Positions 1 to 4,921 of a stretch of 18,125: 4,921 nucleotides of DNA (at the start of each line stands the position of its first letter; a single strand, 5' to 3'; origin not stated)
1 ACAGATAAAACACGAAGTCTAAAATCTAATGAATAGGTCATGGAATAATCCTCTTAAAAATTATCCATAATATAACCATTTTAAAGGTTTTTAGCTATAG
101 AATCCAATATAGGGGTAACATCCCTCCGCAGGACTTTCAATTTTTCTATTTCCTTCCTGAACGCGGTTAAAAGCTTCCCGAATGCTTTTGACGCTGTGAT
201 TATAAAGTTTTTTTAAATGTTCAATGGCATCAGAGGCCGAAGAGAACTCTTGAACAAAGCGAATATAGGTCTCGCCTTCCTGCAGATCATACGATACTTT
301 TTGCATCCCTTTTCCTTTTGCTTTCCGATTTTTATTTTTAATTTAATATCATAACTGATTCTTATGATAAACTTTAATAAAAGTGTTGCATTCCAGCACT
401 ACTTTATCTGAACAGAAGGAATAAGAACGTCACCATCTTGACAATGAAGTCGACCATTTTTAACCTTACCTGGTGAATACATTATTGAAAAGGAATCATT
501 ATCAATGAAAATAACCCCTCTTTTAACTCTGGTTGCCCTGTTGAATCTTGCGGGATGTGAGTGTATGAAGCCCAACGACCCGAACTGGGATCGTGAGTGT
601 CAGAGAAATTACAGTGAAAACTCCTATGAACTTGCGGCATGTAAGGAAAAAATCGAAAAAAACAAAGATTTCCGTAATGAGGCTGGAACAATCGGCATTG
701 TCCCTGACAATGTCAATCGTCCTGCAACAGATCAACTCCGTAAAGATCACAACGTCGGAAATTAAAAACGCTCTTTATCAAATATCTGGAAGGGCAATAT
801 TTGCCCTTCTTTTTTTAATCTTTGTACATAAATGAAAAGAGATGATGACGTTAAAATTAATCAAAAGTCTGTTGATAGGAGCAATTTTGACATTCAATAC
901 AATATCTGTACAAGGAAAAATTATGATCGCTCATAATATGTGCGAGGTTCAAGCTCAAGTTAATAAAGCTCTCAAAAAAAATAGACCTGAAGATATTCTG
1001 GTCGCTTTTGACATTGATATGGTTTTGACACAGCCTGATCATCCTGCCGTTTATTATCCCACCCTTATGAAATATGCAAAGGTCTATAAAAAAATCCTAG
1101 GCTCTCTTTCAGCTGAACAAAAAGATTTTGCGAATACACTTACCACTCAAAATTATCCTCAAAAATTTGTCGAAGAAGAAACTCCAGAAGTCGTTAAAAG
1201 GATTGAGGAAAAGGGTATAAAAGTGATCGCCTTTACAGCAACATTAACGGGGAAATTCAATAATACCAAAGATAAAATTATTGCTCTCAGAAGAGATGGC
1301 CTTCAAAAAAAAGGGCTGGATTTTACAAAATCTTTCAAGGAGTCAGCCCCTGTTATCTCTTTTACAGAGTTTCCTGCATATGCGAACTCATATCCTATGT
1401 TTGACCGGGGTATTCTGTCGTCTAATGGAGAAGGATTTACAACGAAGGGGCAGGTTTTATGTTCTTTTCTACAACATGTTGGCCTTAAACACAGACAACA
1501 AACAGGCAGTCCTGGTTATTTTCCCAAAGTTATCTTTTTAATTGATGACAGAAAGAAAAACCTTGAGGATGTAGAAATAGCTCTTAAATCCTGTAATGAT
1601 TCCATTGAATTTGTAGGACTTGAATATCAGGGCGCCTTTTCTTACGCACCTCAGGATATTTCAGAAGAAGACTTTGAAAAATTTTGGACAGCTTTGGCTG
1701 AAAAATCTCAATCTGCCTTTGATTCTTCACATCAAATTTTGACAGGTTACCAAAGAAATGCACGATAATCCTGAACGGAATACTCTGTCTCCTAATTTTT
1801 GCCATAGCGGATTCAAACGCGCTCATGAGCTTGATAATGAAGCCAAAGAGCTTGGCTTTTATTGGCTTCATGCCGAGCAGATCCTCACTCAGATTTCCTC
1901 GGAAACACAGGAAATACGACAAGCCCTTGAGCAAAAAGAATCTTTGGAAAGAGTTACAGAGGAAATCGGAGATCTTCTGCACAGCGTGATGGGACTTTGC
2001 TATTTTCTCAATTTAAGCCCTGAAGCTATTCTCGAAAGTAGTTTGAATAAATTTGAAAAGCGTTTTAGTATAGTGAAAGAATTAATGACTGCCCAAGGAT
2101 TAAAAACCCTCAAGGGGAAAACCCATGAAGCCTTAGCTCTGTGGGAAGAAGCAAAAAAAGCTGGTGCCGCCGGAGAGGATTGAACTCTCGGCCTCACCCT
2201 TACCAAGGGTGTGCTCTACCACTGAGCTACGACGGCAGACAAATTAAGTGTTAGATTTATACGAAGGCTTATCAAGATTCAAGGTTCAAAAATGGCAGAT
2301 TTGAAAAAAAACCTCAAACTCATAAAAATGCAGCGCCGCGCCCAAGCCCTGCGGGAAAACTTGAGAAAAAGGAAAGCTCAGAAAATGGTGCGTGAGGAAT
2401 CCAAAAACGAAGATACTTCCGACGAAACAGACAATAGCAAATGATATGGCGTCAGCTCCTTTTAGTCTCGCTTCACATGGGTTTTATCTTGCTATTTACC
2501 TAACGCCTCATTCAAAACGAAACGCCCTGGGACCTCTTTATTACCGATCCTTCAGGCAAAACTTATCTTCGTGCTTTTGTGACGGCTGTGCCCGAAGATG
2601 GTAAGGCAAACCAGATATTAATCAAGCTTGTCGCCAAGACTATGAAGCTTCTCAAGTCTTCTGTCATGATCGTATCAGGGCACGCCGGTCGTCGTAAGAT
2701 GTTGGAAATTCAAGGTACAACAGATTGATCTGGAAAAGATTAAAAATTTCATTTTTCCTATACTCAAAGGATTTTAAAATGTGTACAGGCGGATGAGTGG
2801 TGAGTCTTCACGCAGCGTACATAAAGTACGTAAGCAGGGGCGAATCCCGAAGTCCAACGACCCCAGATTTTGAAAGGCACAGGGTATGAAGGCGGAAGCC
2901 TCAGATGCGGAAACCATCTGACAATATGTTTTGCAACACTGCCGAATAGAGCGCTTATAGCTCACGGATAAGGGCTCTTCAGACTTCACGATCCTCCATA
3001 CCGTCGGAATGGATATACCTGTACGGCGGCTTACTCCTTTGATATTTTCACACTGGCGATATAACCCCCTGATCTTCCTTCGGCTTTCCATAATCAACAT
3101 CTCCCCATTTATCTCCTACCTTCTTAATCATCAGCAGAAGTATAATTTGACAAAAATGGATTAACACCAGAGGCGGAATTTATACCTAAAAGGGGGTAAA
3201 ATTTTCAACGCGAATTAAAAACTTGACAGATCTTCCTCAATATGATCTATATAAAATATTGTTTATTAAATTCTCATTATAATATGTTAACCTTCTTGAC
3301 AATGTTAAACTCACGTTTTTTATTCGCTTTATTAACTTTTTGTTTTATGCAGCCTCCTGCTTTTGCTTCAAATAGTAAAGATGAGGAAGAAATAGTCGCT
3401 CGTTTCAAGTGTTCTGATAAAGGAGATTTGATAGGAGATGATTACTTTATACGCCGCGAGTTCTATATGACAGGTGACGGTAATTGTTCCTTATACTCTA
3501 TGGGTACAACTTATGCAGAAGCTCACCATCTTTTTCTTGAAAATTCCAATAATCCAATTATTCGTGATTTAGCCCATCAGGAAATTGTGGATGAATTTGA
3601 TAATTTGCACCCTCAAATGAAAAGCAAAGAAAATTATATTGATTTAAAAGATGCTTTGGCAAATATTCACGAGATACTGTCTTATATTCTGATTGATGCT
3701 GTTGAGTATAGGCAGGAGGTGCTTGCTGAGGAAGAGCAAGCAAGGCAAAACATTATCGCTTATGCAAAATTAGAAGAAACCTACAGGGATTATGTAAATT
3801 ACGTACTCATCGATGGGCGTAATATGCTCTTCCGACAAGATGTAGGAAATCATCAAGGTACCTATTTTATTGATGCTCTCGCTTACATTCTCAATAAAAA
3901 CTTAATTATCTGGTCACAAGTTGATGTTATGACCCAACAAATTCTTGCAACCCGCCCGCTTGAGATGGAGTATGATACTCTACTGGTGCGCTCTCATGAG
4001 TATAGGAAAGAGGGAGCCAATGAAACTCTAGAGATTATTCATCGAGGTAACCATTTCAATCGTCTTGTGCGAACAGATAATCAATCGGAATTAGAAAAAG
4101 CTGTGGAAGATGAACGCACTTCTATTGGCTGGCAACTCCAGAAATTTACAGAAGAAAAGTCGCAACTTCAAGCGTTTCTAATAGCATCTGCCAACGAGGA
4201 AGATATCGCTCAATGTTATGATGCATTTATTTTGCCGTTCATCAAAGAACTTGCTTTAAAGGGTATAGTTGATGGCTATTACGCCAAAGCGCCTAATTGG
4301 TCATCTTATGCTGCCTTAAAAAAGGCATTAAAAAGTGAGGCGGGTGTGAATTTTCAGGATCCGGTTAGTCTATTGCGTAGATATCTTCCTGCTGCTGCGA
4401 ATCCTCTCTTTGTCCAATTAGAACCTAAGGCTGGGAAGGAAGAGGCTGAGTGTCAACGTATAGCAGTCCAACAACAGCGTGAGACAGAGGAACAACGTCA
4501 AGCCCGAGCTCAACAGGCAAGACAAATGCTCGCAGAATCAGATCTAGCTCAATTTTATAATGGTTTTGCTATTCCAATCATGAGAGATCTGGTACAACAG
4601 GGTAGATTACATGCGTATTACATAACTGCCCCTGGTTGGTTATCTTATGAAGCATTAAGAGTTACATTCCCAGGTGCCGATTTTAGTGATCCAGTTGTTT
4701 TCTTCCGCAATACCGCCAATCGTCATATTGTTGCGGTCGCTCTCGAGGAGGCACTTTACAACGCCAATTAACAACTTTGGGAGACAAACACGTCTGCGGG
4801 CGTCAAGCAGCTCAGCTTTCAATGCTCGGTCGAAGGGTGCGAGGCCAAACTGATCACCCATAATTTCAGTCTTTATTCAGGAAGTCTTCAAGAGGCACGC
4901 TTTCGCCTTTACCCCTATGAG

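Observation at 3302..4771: Signal-peptide-bearing OTU-fold cysteine protease: a eukaryote-like deubiquitinase candidate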

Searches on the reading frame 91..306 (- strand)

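Call 18: search_protein_families(library=pfam, proteins=[window:91-306:-], max_evalue=0.001)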
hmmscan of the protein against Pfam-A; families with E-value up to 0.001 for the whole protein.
window:91-306:- (71 aa): 1 family
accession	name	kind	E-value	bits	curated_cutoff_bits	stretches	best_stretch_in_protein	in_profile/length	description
PF10423.15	AMNp_N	-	2.2e-05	24.6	27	1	27-67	2-42/154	Bacterial AMP nucleoside phosphorylase N-terminus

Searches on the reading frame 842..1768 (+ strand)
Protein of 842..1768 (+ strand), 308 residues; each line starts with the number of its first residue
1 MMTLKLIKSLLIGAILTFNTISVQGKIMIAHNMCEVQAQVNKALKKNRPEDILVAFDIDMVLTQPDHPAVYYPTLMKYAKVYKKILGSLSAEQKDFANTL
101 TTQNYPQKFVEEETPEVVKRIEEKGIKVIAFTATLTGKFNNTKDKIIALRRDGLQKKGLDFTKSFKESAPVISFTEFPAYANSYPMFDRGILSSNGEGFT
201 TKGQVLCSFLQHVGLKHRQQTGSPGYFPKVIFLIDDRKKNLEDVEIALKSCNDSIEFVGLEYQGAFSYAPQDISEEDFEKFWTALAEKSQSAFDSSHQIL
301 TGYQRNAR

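Call 7: search_protein_families(library=pfam, proteins=[window:842-1768:+], max_evalue=0.001)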
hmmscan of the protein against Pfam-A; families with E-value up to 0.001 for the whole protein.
window:842-1768:+ (308 aa): 1 family
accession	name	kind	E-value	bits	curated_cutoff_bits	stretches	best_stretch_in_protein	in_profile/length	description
PF11019.14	DUF2608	-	1.4e-20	74.3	22.6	1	34-275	6-226/244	Protein of unknown function (DUF2608)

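Call 67: find_encoding_contigs(protein=window:842-1768:+, flank=10000, max_places=4)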
Protein window:842-1768:+ (308 aa): no gene with exactly this product is on record in the collection.

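Call 88: search_protein_families(library=phrogs, proteins=[window:842-1768:+], max_evalue=0.01)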
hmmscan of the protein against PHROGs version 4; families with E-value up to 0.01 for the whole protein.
window:842-1768:+ (308 aa): 1 family
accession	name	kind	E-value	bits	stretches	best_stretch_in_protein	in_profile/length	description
phrog_1238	-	moron, auxiliary metabolic gene and host takeover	0.0014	19.3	0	95-162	28-91/155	phosphoheptose isomerase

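Call 89: search_protein_families(library=padloc, proteins=[window:842-1768:+], max_evalue=0.01)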
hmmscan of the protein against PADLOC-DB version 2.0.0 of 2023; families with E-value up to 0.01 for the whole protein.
window:842-1768:+ (308 aa): 0 families

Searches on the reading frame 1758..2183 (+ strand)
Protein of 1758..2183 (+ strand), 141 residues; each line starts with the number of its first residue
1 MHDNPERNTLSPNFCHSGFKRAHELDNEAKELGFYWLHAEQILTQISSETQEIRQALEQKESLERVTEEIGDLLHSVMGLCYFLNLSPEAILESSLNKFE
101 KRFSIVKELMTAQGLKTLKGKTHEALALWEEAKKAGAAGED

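Call 7: search_protein_families(library=pfam, proteins=[window:1758-2183:+], max_evalue=0.001)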
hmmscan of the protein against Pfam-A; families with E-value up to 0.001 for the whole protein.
window:1758-2183:+ (141 aa): 3 families
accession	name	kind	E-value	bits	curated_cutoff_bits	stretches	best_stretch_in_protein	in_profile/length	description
PF03819.22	MazG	-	1.3e-06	29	22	1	40-102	4-69/74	MazG nucleotide pyrophosphohydrolase domain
PF23938.1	DUF7273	-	0.00012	22.6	31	0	101-134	8-41/65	Domain of unknown function (DUF7273)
PF01503.22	PRA-PH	-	0.00022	22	21.3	1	38-93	26-80/86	Phosphoribosyl-ATP pyrophosphohydrolase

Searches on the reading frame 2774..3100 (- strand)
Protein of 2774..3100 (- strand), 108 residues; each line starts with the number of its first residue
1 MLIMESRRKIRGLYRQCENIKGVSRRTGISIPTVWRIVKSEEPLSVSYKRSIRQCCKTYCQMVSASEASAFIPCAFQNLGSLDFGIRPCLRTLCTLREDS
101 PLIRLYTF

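Call 7: search_protein_families(library=pfam, proteins=[window:2774-3100:-], max_evalue=0.001)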
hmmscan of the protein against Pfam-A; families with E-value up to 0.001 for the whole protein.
window:2774-3100:- (108 aa): 1 family
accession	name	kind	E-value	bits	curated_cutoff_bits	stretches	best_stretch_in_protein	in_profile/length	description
PF13542.12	HTH_Tnp_ISL3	-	1.5e-05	24.8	27.4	1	15-39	25-48/51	Helix-turn-helix domain of transposase family ISL3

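Call 88: search_protein_families(library=phrogs, proteins=[window:2774-3100:-], max_evalue=0.01)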
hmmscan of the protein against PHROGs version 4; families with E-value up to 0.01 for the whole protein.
window:2774-3100:- (108 aa): 2 families
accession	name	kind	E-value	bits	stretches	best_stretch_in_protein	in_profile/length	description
phrog_6223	-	transcription regulation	0.0012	19.9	1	22-52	22-51/73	transcriptional repressor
phrog_1157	-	integration and excision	0.0018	18.5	1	1-50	1-50/422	transposase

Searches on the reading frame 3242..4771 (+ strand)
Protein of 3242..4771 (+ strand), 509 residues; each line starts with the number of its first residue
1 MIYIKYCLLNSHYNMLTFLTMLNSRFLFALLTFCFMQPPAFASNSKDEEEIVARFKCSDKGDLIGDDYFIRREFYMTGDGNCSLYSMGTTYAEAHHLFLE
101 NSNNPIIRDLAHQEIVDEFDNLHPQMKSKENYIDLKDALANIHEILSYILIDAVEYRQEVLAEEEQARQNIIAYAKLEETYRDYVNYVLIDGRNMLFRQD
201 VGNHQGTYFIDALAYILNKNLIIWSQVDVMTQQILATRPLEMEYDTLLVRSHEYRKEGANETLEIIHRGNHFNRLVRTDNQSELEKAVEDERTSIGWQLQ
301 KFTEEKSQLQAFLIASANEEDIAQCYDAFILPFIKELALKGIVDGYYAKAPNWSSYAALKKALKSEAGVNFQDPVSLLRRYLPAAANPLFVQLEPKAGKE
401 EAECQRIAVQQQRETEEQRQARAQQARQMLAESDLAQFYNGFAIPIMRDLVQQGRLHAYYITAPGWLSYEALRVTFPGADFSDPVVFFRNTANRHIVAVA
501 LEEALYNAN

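Call 4: search_protein_families(library=pfam, proteins=[window:3302-4771:+], max_evalue=10)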
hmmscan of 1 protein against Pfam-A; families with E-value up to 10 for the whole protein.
window:3302-4771:+ (489 aa): 4 families
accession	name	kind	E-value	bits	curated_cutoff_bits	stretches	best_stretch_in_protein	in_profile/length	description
PF18833.7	TPR_22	-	0.013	16.3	27.2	1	255-310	26-79/92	Tetratricopeptide repeat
PF00153.32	Mito_carr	-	0.047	13.9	22.3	1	386-440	32-85/96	Mitochondrial carrier protein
PF15247.11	SLBP_RNA_bind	-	0.2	12.2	27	1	145-175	6-36/70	Histone RNA hairpin-binding protein RNA-binding domain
PF06098.16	Radial_spoke_3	-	1.5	8.6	26.4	1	379-415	111-147/229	Radial spoke protein 3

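Call 5: search_protein_families(library=ncbifam, proteins=[window:3302-4771:+], max_evalue=10)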
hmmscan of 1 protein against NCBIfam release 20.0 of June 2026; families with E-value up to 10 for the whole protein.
window:3302-4771:+ (489 aa): 0 families

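Call 6: search_solved_structures(query=window:3302-4771:+, max_evalue=10, show_alignments=3)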
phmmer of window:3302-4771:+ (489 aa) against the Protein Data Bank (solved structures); distinct sequences matched with E-value up to 10: 0.

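Call 8: find_homologous_proteins(query=window:3302-4771:+, max_evalue=0.001)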
Query window:3302-4771:+ (489 aa): 7 proteins with E <= 0.001 among 8000 candidates.
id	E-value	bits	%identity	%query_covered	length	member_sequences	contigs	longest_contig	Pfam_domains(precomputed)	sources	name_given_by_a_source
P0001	0.0e+0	1070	98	100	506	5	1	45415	-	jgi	jgi:hypothetical protein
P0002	1.3e-82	296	77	38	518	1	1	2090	-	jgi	-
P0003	3.4e-79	285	51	58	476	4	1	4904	-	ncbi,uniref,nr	ncbi:hypothetical protein Cva_00981 [Caedimonas varicaedens]|uniref:Uncharacterized protein n=1 Tax=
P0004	1.0e-77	280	53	54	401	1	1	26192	-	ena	-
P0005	2.5e-75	272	47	62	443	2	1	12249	-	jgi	-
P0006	1.8e-66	243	51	50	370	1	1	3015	-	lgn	-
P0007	1.8e-43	167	45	55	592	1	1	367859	-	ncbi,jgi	jgi:hypothetical protein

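Call 15: find_encoding_contigs(protein=P0007, flank=8000, max_places=3)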
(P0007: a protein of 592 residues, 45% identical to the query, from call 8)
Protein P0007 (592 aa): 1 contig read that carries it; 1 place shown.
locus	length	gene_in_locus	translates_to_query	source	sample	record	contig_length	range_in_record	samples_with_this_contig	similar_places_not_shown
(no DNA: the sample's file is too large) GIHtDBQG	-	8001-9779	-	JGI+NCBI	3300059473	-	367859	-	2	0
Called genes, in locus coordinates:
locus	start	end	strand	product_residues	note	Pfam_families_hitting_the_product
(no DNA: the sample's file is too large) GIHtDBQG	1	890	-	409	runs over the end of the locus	PF07690:MFS_1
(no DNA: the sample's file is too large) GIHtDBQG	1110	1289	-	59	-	-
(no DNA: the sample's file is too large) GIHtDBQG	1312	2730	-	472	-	PF13609:Porin_4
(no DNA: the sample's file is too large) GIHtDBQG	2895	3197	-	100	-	PF00216:Bac_DNA_binding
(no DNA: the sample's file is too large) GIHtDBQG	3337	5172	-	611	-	PF07715:Plug, PF00593:TonB_dep_Rec_b-barrel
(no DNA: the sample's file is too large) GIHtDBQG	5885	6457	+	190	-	PF00829:Ribosomal_L21p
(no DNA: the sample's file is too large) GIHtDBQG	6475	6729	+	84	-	PF01016:Ribosomal_L27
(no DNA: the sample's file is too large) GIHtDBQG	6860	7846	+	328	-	PF01018:GTP1_OBG, PF01926:MMR_HSR1, PF02421:FeoB_N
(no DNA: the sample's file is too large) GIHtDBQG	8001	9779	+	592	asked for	-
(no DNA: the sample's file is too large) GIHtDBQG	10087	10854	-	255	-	PF01416:PseudoU_synth_1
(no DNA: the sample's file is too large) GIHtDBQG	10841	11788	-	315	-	PF00551:Formyl_trans_N, PF02911:Formyl_trans_C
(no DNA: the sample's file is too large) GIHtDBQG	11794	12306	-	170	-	PF01327:Pep_deformylase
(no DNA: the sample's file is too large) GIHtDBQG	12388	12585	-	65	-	PF03966:Trm112p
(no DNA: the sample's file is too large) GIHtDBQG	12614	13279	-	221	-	PF02190:LON_substr_bdg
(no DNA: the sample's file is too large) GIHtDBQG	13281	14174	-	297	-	PF00085:Thioredoxin, PF13098:Thioredoxin_2, PF14559:TPR_19, PF14561:TPR_20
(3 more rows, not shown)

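Call 16: find_encoding_contigs(protein=P0001, flank=8000, max_places=3)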
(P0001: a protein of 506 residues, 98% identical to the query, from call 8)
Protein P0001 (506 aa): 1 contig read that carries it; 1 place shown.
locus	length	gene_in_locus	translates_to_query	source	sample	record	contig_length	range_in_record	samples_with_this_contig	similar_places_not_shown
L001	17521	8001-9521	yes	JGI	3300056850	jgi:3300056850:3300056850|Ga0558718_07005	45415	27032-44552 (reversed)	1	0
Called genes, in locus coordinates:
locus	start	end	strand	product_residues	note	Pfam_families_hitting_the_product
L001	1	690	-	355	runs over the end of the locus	-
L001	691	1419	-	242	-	-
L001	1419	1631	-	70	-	PF20121:DUF6511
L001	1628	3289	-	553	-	PF00270:DEAD, PF04851:ResIII, PF18766:SWI2_SNF2 (weak), PF00271:Helicase_C, PF10571:UPF0547 (weak)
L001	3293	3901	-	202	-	-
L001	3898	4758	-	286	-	PF13479:AAA_24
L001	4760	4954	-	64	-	-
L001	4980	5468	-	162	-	-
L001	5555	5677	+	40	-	-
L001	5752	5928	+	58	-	-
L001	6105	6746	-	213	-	-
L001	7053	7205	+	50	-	-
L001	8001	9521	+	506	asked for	-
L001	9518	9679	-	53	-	-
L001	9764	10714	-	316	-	PF02016:Peptidase_S66, PF17676:Peptidase_S66C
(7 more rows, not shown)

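Call 45: list_cluster_members(proteins=[P0007, P0009, P0010, P0012, P0014, P0020, P0031, P0037, P0048, P0039])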
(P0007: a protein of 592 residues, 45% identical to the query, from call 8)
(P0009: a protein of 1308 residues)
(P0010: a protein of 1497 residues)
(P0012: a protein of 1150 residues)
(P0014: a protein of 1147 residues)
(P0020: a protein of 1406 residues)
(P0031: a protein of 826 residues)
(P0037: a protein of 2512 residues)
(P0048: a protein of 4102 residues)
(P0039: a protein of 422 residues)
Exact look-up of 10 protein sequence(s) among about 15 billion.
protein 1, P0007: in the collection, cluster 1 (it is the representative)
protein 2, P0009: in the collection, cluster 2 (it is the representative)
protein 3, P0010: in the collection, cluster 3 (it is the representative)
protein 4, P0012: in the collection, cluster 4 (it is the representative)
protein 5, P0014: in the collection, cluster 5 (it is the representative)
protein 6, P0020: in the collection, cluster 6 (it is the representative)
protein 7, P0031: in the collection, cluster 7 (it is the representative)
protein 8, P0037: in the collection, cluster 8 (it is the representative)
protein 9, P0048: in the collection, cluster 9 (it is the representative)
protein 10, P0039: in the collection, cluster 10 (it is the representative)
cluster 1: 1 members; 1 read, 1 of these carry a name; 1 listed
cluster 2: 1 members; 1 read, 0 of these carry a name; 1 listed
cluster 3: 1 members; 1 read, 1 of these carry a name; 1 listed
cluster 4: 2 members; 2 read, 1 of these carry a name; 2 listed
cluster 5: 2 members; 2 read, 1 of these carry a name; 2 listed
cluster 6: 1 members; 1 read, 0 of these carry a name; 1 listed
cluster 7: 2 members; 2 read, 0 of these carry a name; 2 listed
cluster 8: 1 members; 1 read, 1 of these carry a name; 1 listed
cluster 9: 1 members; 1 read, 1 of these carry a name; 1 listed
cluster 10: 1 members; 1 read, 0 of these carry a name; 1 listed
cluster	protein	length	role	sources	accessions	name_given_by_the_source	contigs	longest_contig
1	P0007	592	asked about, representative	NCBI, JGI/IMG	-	hypothetical protein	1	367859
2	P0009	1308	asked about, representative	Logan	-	-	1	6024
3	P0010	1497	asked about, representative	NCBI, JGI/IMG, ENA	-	hypothetical protein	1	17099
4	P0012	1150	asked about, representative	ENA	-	-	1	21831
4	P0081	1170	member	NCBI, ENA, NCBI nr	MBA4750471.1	MAG: hypothetical protein H2057_07645 [Alphaproteobacteria bacterium] | hypothetical protein [Alphaproteobacteria bacterium]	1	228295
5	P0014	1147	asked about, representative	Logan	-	-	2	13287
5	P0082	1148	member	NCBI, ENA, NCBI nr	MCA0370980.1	MAG: hypothetical protein LCH26_07750 [Proteobacteria bacterium] | hypothetical protein [Pseudomonadota bacterium]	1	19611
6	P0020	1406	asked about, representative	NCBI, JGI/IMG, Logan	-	-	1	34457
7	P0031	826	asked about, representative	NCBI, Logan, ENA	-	-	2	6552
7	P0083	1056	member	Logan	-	-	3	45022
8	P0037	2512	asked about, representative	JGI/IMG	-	Ran GTPase-activating protein (RanGAP) involved in mRNA processing and transport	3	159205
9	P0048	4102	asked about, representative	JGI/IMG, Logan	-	ankyrin repeat protein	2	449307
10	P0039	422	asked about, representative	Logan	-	-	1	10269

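Call 65: find_encoding_contigs(protein=window:3242-4771:+, flank=10000, max_places=4)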
Protein window:3242-4771:+ (509 aa): no gene with exactly this product is on record in the collection.

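Call 66: find_encoding_contigs(protein=window:3302-4771:+, flank=10000, max_places=4)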
Protein window:3302-4771:+ (489 aa): no gene with exactly this product is on record in the collection.

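Call 68: find_encoding_contigs(protein=window:3284-4771:+, flank=10000, max_places=4)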
Protein window:3284-4771:+ (495 aa): no gene with exactly this product is on record in the collection.

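Call 88: search_protein_families(library=phrogs, proteins=[window:3302-4771:+], max_evalue=0.01)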
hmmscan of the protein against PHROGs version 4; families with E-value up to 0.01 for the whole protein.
window:3302-4771:+ (489 aa): 0 families

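Call 89: search_protein_families(library=padloc, proteins=[window:3302-4771:+], max_evalue=0.01)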
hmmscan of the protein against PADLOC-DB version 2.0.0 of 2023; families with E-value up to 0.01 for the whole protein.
window:3302-4771:+ (489 aa): 0 families

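Call 104: find_encoding_contigs(protein=P0081, flank=10000, max_places=2)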
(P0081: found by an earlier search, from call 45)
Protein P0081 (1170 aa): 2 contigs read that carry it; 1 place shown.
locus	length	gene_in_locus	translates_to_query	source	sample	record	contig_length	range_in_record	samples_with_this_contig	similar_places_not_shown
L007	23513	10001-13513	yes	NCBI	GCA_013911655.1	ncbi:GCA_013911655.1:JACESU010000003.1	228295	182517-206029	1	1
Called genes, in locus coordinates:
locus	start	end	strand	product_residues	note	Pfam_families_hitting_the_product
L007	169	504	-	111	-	PF00462:Glutaredoxin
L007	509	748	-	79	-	PF01722:BolA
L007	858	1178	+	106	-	PF07345:ATPaseInh_sub_z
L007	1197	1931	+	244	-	PF00117:GATase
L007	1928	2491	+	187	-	PF00300:His_Phos_1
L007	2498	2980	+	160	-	PF00583:Acetyltransf_1, PF13673:Acetyltransf_10, PF13508:Acetyltransf_7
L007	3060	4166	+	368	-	PF00383:dCMP_cyt_deam_1, PF14437:MafB19-deam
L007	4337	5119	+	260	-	-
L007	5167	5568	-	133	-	-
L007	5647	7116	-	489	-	PF02386:TrkH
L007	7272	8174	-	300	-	PF00348:polyprenyl_synt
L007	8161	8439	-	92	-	PF02609:Exonuc_VII_S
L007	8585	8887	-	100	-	-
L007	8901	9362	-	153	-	-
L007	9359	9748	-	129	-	-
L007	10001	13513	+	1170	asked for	-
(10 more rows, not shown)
